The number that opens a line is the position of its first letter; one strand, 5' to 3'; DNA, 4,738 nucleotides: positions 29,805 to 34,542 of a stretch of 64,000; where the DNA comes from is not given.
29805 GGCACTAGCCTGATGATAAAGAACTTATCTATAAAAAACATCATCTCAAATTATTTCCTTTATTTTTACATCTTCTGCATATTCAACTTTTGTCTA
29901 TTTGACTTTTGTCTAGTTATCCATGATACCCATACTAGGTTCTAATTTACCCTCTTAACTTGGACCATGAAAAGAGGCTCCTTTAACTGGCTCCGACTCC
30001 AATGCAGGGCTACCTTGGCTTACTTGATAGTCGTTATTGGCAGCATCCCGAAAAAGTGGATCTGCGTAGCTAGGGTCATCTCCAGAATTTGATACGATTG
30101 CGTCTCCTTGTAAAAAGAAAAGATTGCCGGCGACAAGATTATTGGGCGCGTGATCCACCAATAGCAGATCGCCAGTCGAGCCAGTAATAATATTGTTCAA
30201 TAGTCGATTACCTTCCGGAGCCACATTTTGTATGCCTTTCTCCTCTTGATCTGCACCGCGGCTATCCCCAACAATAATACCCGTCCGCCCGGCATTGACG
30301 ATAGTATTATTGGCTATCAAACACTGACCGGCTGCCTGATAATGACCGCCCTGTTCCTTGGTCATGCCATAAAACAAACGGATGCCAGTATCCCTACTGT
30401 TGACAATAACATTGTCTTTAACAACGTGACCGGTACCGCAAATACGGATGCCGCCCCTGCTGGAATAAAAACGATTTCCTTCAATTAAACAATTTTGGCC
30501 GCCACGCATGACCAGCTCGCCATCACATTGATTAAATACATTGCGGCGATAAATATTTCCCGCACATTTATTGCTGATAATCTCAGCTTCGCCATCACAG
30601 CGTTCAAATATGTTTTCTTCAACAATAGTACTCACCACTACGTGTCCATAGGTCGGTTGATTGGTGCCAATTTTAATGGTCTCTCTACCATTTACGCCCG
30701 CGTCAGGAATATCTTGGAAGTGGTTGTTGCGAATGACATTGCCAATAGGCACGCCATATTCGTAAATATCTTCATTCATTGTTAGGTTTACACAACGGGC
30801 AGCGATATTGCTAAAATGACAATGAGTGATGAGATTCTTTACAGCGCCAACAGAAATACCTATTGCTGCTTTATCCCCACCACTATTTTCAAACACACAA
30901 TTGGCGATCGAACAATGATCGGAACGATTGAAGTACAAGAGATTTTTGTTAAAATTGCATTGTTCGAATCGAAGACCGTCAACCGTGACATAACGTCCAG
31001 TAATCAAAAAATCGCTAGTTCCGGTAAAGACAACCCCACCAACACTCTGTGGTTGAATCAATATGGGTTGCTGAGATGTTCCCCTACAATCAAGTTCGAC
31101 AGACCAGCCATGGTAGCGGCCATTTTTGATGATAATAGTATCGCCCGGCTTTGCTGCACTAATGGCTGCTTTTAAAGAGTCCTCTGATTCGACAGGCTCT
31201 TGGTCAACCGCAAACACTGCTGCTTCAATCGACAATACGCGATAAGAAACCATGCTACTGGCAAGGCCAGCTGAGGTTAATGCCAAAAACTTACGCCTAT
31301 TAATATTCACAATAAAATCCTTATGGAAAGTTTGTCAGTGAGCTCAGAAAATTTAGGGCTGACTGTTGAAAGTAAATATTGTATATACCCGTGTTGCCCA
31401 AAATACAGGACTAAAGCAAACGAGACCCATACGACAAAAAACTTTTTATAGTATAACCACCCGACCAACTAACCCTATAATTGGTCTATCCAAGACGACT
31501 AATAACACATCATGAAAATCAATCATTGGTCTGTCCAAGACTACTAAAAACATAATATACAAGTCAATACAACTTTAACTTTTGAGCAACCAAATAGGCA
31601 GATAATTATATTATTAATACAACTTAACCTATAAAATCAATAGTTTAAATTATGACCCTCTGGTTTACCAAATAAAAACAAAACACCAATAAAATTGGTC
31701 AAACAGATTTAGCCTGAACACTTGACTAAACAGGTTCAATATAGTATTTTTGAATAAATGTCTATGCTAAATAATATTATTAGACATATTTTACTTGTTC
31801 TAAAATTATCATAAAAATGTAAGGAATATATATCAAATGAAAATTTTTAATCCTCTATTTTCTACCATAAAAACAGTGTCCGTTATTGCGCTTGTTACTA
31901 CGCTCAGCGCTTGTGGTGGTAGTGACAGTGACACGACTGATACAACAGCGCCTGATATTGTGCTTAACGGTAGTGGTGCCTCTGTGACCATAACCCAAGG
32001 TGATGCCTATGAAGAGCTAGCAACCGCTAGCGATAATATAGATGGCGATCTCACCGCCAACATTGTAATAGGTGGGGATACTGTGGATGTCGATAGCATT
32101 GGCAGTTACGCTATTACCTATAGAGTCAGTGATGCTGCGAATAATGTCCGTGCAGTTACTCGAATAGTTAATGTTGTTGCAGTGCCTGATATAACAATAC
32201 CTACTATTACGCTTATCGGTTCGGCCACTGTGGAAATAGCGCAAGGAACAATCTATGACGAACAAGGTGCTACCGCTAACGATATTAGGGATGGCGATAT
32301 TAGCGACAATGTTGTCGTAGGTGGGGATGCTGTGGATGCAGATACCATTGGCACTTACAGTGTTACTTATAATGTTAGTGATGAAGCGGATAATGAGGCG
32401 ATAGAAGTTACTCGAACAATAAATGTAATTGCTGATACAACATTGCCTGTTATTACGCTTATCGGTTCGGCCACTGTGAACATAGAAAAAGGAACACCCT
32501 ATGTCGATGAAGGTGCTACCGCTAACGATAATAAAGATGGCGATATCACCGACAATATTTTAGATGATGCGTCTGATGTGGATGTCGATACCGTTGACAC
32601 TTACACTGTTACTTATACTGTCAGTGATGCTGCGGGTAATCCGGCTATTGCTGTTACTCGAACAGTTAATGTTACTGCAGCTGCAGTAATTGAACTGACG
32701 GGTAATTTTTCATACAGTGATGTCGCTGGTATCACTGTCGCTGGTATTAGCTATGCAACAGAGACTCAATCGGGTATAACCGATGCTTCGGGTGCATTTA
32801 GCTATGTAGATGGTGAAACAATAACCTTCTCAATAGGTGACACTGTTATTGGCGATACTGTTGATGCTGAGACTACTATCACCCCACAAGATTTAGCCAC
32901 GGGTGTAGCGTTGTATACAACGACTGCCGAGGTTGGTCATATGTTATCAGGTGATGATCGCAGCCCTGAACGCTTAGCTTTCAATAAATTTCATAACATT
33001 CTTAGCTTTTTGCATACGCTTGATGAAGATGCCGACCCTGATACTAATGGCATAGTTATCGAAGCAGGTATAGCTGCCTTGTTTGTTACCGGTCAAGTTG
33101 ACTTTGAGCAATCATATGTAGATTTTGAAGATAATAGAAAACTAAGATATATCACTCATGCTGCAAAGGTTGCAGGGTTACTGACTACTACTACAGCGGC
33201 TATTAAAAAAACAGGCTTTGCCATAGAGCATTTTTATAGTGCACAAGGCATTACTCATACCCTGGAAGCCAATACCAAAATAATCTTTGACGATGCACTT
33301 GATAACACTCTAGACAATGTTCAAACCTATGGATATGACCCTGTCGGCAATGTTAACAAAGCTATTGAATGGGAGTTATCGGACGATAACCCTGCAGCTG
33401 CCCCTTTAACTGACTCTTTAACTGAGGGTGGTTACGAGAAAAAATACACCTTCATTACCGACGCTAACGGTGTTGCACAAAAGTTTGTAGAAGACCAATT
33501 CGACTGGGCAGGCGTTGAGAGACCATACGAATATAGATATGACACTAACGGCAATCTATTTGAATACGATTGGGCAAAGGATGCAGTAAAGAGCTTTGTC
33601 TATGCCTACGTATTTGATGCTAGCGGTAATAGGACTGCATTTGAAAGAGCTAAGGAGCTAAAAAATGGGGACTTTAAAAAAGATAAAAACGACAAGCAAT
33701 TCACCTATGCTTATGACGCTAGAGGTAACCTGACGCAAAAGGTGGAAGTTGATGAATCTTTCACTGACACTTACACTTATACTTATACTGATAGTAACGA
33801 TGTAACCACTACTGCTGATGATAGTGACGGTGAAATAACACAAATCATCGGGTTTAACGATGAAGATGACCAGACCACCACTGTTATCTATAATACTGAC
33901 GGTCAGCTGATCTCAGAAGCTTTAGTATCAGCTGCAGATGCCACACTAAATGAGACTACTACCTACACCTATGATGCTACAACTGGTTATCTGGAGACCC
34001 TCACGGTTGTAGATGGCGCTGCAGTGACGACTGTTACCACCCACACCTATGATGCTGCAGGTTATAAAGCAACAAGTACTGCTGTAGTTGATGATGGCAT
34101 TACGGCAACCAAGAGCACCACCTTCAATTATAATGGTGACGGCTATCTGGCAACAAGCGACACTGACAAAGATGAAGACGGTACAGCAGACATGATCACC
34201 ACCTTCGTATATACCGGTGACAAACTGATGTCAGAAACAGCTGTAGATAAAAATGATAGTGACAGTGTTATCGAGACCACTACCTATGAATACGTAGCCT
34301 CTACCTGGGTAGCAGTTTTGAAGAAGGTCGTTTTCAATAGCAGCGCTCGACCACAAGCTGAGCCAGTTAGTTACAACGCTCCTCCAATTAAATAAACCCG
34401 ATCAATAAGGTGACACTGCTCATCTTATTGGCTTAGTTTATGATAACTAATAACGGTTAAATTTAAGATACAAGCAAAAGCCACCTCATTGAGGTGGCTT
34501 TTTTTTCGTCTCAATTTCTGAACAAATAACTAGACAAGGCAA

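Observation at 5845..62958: One promoter-operator module cloned six times with exact spacing: a complete regulon readable from sequence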

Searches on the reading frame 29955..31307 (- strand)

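Call 7: search_protein_families(library=pfam, proteins=[window:29955-31307:-])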
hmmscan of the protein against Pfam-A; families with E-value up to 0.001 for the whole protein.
window:29955-31307:- (450 aa): 3 families
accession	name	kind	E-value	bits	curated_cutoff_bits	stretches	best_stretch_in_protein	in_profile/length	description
PF14592.12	Chondroitinas_B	-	2e-48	165.9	24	1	39-340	1-317/426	Chondroitinase B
PF13229.12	Beta_helix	-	2.5e-15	56.9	25.9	2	191-349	12-147/158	Right handed beta helix region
PF05048.19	NosD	-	4.8e-12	46.2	23.6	2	240-398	38-170/212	Periplasmic copper-binding protein (NosD)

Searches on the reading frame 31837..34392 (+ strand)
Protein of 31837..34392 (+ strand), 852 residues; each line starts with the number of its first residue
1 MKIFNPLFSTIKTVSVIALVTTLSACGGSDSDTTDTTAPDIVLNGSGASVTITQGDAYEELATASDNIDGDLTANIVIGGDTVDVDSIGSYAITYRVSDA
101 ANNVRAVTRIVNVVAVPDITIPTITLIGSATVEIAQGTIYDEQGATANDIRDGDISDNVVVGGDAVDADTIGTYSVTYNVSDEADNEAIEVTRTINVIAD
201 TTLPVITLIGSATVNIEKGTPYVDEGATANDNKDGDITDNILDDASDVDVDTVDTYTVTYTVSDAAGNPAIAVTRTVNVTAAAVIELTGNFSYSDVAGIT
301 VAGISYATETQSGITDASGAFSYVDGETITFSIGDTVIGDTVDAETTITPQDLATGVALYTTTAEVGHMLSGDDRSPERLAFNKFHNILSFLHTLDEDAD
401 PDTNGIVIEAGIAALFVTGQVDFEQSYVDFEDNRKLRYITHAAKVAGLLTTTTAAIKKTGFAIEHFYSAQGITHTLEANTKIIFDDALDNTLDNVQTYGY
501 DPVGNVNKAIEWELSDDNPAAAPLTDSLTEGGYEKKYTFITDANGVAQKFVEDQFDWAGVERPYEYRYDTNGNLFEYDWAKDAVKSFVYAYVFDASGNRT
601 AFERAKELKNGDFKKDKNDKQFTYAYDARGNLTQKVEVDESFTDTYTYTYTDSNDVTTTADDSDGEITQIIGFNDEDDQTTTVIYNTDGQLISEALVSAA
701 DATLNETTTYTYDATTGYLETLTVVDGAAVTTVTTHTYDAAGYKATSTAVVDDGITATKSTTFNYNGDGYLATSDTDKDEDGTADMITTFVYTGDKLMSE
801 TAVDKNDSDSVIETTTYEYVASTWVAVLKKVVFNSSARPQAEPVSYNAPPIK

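Call 8: search_protein_families(library=pfam, proteins=[window:31837-34392:+])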
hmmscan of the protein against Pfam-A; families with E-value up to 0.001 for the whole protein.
window:31837-34392:+ (852 aa): 2 families
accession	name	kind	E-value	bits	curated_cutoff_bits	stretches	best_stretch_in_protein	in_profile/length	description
PF16403.11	Bact_surface_Ig-like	-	6.6e-45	151.5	27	3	206-279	1-71/71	Bacterial surface protein, Ig-like domain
PF02494.22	HYR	-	7.6e-05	23.4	21.7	0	200-279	2-81/81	HYR domain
